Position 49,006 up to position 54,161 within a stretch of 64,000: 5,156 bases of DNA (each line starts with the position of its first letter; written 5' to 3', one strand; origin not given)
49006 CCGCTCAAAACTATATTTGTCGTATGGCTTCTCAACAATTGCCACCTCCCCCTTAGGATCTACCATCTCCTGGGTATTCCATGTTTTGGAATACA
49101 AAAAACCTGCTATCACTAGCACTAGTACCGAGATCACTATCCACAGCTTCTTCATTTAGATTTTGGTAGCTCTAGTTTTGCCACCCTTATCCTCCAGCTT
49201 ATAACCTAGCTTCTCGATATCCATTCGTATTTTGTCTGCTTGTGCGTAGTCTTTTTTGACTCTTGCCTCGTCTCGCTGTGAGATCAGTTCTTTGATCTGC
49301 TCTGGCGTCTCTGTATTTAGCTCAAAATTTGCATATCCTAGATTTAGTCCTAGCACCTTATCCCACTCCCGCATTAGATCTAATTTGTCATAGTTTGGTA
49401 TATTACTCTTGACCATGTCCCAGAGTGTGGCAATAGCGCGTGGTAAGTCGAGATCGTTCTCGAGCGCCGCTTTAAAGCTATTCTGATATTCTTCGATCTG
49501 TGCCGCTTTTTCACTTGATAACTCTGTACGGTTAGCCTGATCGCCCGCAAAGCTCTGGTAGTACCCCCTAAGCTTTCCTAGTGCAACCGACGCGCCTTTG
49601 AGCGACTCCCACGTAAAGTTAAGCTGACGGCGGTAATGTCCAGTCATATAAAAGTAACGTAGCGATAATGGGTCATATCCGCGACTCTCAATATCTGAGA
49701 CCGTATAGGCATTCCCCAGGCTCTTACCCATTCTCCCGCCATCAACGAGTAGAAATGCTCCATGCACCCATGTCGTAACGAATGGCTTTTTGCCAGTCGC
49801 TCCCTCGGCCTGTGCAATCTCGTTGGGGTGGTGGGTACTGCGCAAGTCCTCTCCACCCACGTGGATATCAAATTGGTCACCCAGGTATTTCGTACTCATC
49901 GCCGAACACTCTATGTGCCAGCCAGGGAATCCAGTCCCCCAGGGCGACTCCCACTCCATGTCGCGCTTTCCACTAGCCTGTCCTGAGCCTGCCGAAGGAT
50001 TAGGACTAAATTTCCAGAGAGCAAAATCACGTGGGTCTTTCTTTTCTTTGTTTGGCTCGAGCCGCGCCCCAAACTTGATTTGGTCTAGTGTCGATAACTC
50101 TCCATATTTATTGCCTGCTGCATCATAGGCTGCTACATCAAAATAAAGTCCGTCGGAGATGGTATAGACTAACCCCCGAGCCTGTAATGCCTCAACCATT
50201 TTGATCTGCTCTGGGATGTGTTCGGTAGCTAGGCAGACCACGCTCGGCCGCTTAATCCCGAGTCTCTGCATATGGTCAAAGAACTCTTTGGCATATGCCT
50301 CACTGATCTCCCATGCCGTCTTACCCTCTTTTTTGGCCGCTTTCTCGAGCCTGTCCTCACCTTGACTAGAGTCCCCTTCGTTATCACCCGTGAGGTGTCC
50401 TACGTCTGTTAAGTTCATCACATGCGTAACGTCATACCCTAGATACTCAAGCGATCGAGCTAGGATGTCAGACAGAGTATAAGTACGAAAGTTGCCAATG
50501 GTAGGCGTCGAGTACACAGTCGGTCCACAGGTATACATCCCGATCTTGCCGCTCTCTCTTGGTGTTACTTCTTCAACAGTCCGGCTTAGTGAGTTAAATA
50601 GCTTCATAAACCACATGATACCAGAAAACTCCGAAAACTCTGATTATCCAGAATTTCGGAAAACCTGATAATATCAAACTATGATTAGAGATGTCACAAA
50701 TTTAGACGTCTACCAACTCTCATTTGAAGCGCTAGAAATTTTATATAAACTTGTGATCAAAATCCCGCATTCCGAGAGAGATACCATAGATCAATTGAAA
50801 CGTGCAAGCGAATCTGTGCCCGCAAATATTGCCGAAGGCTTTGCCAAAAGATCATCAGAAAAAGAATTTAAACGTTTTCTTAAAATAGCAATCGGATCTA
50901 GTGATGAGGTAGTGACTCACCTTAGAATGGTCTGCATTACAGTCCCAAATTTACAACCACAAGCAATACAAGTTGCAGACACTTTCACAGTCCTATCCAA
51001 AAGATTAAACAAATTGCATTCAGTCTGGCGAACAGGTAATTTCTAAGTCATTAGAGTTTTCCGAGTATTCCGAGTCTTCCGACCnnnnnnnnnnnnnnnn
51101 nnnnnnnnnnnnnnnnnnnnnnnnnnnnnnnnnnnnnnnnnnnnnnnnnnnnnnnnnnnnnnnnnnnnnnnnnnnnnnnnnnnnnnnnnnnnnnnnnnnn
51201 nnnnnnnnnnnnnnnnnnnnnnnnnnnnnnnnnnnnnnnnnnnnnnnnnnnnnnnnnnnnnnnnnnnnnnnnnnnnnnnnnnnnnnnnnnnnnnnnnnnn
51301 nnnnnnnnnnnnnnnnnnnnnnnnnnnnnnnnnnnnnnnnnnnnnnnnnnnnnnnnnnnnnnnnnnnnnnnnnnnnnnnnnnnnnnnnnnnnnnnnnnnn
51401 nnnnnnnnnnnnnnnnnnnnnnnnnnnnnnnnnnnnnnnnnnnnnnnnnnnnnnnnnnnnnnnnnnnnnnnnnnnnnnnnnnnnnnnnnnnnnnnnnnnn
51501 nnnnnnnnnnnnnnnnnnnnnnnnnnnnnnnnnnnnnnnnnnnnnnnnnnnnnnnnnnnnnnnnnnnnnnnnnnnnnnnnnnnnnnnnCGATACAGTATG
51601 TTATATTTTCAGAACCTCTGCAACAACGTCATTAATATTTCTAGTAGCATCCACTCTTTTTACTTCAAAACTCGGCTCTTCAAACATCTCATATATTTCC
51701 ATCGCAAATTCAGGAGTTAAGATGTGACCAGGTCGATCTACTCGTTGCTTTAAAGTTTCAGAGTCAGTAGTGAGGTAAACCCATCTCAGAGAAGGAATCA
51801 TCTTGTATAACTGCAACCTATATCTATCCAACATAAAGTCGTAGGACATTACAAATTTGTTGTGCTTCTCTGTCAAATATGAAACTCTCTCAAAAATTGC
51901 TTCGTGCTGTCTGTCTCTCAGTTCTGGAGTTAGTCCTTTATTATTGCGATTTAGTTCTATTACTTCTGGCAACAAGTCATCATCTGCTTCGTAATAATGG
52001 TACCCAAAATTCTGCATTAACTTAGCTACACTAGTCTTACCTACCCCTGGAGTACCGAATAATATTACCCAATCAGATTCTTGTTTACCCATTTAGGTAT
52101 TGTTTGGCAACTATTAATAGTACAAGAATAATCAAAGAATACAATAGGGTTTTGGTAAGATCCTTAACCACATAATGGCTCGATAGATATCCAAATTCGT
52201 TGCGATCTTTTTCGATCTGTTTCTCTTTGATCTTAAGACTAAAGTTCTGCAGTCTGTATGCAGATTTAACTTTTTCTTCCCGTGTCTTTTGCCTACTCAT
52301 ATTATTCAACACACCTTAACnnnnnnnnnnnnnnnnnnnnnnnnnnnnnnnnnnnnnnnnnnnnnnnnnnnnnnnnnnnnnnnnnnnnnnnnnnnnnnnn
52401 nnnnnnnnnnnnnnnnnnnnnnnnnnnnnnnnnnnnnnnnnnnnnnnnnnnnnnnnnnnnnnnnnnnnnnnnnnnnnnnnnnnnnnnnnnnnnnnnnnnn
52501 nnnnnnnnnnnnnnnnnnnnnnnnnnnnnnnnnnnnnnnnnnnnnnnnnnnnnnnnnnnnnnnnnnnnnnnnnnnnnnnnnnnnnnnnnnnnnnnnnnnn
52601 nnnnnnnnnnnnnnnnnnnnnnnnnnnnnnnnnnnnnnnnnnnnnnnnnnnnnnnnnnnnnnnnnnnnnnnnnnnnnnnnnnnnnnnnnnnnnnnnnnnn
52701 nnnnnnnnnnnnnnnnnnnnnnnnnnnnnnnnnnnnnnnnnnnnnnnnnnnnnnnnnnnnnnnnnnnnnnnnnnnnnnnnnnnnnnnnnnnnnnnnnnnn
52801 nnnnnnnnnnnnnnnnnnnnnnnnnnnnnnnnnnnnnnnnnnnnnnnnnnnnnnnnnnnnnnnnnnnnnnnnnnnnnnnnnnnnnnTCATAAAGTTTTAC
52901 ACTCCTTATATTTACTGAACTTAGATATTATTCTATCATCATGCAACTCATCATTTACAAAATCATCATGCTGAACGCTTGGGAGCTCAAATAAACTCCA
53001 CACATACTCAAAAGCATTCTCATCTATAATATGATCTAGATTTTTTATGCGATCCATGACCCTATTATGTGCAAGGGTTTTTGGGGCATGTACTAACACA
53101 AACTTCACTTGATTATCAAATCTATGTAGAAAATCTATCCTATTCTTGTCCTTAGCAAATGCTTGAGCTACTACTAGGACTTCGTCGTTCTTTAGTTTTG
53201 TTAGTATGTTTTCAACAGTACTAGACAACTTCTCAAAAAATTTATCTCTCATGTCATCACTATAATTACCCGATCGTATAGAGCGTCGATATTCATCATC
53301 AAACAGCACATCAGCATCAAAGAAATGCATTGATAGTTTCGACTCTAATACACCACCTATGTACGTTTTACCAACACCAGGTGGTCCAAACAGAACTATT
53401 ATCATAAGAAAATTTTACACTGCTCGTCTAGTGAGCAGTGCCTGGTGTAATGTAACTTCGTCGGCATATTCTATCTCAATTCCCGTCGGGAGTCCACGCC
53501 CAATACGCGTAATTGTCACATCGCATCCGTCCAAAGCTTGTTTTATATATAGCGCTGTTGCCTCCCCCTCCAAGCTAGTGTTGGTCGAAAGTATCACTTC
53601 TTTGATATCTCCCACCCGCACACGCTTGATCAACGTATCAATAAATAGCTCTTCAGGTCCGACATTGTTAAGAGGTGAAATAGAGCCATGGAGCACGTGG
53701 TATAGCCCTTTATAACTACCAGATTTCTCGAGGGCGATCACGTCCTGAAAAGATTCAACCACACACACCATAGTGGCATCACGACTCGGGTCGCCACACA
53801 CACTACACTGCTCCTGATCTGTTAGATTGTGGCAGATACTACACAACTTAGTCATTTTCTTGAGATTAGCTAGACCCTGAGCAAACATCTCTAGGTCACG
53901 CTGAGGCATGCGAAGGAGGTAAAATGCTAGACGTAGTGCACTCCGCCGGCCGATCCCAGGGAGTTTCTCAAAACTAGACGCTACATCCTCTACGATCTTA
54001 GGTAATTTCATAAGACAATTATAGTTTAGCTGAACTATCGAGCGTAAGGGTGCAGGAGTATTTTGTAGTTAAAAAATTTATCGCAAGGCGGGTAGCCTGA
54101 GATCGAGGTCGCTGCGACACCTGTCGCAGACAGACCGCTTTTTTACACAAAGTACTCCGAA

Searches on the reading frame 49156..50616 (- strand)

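Call 77: search_protein_families(library=pfam, proteins=[window:49156-50616:-], max_evalue=0.001)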
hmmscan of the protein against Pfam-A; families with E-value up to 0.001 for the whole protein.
window:49156-50616:- (486 aa): 4 families
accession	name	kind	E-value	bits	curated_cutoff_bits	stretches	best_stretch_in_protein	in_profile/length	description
PF01406.26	tRNA-synt_1e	-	1.4e-84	284.5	27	1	18-342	3-299/301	tRNA synthetases class I (C) catalytic domain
PF09334.17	tRNA-synt_1g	-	1.5e-06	27.7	20.1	0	280-339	312-371/391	tRNA synthetases class I (M)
PF00133.28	tRNA-synt_1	-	1.9e-06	27.3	22.7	0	267-334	347-413/414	tRNA synthetases class I (I, L, M and V)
PF23493.1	CysS_C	-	1.6e-05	25.4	23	1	436-480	3-47/51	Cysteinyl-tRNA ligase anticodon binding domain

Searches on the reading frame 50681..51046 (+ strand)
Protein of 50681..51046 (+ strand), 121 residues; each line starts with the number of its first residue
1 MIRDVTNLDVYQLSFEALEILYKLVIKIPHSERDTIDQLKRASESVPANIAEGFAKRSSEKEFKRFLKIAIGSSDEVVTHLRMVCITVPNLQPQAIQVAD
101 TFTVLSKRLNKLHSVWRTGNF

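Call 11: search_protein_families(library=pfam, proteins=[window:50681-51046:+], max_evalue=0.01)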
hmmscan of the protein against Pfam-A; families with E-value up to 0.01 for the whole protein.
window:50681-51046:+ (121 aa): 1 family
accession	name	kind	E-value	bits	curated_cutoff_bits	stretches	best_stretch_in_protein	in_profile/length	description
PF05635.17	23S_rRNA_IVP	-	1.4e-20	73.9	33.8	1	7-84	2-79/106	23S rRNA-intervening sequence protein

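Call 67: search_protein_families(library=ncbifam, proteins=[window:50681-51043:+], max_evalue=0.01)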
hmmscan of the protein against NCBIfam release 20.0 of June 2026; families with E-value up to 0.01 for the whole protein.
window:50681-51043:+ (121 aa): 3 families
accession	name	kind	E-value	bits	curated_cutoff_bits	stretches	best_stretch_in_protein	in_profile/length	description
TIGR02436.1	TIGR02436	subfamily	2.7e-20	72.6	24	1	10-112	1-104/109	four helix bundle protein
NF008911.0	PRK12275.1-2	subfamily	1.4e-15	57.9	137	1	3-105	2-108/118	hypothetical protein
NF008912.0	PRK12275.1-6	subfamily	5.6e-14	52.2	124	1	6-100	4-95/117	hypothetical protein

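Call 68: search_protein_families(library=padloc, proteins=[window:50681-51043:+], max_evalue=0.01)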
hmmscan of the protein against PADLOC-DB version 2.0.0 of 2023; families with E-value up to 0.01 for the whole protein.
window:50681-51043:+ (121 aa): 1 family
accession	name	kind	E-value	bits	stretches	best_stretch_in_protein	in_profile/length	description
PDLC00720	Effector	-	0.00015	19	1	20-90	220-289/322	4TM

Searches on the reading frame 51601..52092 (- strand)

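Call 77: search_protein_families(library=pfam, proteins=[window:51601-52092:-], max_evalue=0.001)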
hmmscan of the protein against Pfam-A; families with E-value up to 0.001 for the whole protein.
window:51601-52092:- (163 aa): 2 families
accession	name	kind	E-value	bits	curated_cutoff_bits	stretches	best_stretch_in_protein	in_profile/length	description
PF13238.12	AAA_18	-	7.6e-07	30.1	29.4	1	9-120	1-110/128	AAA domain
PF13671.12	AAA_33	-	5.2e-05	24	27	1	9-119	2-116/143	AAA domain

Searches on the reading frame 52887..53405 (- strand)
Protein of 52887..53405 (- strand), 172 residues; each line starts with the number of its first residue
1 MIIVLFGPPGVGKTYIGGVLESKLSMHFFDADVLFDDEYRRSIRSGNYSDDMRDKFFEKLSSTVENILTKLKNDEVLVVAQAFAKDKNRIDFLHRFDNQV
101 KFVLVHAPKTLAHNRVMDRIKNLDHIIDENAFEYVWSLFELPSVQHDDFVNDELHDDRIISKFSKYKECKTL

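Call 77: search_protein_families(library=pfam, proteins=[window:52887-53405:-], max_evalue=0.001)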
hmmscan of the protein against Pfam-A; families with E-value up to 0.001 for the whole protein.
window:52887-53405:- (172 aa): 6 families
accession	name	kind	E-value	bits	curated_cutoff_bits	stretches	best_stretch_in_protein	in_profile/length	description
PF13238.12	AAA_18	-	4.4e-07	30.8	29.4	1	3-127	1-119/128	AAA domain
PF01202.28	SKI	-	5.8e-06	27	22.1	1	9-119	1-105/159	Shikimate kinase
PF13671.12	AAA_33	-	1.5e-05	25.7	27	1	3-135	2-136/143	AAA domain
PF06414.18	Zeta_toxin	-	6.4e-05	22.9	22.3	1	2-123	18-147/199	Zeta toxin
PF00004.35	AAA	-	6.7e-05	23.8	21.2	0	3-32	1-30/131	ATPase family associated with various cellular activities (AAA)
PF08433.16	KTI12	-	0.0005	20.1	22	0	2-79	3-76/271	Chromatin associated protein KTI12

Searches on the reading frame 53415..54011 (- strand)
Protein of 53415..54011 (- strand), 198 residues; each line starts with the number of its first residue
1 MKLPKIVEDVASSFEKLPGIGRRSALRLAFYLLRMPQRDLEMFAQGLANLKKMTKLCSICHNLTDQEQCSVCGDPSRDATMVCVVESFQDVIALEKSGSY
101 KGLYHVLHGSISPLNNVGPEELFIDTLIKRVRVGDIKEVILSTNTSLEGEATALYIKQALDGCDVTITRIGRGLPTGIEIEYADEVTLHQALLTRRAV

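Call 77: search_protein_families(library=pfam, proteins=[window:53415-54011:-], max_evalue=0.001)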
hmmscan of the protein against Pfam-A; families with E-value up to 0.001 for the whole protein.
window:53415-54011:- (198 aa): 5 families
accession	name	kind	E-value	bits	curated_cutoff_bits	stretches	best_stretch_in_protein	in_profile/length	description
PF13662.12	Toprim_4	-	1.5e-25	89.6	25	1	82-170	3-84/85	Toprim domain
PF21176.3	RecR_HhH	-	2.5e-11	43.6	27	1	10-49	4-43/45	RecR, helix-hairpin-helix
PF01751.28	Toprim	-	2.2e-09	37.8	23.1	1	82-167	2-93/96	Toprim domain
PF21175.2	RecR_C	-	3.9e-09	36.2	22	1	173-196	1-24/24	RecR, C-terminal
PF02132.21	RecR_ZnF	-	2.5e-07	30.8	22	1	55-74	2-21/21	RecR, Cys4-zinc finger domain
